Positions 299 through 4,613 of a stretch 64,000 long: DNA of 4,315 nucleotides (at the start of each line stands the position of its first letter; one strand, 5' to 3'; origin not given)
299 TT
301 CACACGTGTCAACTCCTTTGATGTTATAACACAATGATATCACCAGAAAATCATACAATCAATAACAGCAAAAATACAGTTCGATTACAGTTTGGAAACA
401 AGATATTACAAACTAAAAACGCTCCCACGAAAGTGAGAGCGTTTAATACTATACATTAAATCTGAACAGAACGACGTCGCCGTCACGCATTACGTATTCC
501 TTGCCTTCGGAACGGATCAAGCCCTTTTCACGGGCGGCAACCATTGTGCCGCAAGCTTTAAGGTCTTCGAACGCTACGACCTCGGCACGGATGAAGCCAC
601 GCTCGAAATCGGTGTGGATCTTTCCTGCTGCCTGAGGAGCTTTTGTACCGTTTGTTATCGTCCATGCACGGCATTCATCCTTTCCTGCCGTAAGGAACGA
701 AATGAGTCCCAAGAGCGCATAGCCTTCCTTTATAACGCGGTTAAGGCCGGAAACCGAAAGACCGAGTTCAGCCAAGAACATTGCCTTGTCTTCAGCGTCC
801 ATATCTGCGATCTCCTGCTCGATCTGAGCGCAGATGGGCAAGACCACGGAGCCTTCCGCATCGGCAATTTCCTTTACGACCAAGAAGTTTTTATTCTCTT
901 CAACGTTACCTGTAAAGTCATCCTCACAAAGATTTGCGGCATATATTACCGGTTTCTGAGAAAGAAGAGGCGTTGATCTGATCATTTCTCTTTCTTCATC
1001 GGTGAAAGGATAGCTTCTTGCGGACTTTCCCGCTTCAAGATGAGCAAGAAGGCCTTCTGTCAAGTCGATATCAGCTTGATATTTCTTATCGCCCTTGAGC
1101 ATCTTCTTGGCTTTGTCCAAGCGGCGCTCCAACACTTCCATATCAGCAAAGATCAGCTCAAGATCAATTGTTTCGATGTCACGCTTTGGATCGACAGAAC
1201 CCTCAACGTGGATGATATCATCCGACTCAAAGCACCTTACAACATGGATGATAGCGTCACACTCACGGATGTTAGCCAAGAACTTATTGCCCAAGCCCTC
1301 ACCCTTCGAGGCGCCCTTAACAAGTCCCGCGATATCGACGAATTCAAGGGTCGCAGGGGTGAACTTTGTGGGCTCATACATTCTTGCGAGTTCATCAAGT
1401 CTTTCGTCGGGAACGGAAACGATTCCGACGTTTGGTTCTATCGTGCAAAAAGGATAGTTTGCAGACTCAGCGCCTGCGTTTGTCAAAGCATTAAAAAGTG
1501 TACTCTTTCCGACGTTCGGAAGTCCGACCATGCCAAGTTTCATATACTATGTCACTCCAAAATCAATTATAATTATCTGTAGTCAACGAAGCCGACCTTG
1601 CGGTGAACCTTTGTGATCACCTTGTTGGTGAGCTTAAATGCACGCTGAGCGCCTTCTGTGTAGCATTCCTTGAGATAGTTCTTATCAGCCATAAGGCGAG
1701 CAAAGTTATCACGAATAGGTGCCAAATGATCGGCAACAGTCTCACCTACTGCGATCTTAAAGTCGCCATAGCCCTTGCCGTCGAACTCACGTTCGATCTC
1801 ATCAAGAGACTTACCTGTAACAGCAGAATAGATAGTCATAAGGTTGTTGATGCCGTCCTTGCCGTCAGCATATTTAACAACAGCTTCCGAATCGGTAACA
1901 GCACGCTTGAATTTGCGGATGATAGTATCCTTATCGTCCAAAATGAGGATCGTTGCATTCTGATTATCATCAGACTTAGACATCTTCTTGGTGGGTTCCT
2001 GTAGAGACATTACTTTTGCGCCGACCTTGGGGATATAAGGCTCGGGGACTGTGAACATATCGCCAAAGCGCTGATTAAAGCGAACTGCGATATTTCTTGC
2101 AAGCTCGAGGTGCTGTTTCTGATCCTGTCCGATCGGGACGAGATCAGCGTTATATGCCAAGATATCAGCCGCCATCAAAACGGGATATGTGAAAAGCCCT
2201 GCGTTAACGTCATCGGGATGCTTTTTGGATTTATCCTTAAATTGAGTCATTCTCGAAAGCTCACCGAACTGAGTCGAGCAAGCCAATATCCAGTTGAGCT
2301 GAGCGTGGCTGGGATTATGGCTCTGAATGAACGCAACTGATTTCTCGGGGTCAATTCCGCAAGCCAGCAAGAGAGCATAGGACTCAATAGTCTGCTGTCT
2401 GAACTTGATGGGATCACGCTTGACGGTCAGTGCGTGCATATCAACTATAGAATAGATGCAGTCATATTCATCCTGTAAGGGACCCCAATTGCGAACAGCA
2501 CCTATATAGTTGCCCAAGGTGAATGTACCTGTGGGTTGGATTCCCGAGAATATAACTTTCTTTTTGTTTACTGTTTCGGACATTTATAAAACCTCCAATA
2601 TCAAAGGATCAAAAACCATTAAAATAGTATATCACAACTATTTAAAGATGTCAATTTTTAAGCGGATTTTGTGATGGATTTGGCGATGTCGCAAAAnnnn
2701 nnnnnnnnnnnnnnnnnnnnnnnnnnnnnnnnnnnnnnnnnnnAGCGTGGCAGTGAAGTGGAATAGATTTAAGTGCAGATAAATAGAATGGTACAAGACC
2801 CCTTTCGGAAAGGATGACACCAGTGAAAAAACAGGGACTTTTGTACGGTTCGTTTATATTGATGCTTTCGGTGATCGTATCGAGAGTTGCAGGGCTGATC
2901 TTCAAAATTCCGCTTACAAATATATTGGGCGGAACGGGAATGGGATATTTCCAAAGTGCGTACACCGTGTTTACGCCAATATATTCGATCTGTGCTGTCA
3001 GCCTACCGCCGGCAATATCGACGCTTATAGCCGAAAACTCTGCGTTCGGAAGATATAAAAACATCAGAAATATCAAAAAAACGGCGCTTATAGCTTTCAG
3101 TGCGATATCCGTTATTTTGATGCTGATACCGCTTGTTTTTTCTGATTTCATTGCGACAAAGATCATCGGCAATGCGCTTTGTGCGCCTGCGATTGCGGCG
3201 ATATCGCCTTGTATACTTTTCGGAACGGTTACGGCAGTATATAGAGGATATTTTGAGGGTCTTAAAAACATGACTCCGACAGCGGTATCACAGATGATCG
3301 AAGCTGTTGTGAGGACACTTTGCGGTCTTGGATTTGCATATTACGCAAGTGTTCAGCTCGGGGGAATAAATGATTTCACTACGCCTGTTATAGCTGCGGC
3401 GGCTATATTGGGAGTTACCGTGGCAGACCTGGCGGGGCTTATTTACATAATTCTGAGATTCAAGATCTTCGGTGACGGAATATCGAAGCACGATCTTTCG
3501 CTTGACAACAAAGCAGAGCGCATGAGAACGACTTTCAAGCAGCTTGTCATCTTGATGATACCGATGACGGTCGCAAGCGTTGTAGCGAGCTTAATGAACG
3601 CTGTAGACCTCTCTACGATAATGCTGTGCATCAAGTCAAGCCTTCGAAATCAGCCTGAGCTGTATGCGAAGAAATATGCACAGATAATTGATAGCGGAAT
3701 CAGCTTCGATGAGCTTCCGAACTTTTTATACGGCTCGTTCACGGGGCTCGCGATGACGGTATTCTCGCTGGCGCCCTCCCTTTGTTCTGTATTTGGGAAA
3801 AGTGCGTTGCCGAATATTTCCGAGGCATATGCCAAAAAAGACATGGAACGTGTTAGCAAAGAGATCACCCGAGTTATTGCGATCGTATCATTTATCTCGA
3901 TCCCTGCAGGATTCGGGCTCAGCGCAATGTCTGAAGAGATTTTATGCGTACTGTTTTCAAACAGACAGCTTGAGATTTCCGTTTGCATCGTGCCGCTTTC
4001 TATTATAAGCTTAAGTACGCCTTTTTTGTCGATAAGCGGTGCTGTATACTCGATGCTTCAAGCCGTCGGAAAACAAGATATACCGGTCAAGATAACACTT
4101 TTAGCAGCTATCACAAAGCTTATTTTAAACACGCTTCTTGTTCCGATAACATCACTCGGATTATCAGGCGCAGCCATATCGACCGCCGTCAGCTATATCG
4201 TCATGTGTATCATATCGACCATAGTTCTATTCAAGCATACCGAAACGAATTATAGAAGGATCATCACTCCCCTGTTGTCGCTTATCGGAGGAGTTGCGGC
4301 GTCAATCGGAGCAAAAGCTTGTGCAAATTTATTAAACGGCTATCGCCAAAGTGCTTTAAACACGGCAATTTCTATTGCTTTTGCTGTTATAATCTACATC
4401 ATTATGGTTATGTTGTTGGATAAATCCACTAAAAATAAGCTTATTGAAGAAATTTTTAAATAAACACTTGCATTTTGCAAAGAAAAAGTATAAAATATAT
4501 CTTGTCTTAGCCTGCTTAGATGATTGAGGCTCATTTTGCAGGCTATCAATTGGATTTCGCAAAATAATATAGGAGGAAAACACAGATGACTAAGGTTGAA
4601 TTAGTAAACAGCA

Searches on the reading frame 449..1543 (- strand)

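Call 46: search_protein_families(library=pfam, proteins=[window:449-1543:-], max_evalue=0.0001)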
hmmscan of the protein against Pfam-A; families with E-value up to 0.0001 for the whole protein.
window:449-1543:- (364 aa): 3 families
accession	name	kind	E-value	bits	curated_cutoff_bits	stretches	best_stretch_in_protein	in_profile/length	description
PF06071.19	YchF-GTPase_C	-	2.3e-38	130.6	27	1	280-363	1-84/84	Protein of unknown function (DUF933)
PF01926.29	MMR_HSR1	-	3.2e-23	82.4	21.9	1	3-107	2-86/113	50S ribosome-binding GTPase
PF02421.24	FeoB_N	-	3.9e-09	36.6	27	1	3-47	3-47/156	Ferrous iron transport protein B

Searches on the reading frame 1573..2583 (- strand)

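Call 46: search_protein_families(library=pfam, proteins=[window:1573-2583:-], max_evalue=0.0001)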
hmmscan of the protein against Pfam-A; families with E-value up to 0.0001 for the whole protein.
window:1573-2583:- (336 aa): 1 family
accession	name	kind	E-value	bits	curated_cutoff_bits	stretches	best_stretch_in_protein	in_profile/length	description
PF00579.31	tRNA-synt_1b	-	1.1e-74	251.9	21.1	1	7-287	4-291/292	tRNA synthetases class I (W and Y)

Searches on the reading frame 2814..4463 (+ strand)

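Call 46: search_protein_families(library=pfam, proteins=[window:2814-4463:+], max_evalue=0.0001)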
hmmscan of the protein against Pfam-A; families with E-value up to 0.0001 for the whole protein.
window:2814-4463:+ (549 aa): 3 families
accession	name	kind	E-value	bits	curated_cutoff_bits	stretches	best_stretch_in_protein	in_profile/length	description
PF01943.22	Polysacc_synt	-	3.8e-17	63.1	28.2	1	10-266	2-229/274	Polysaccharide biosynthesis protein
PF03023.19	MurJ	-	4e-12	45.9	27.4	1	329-490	255-417/451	Lipid II flippase MurJ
PF01554.23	MatE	-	2.6e-11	43.9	24.9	2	311-440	32-160/161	MatE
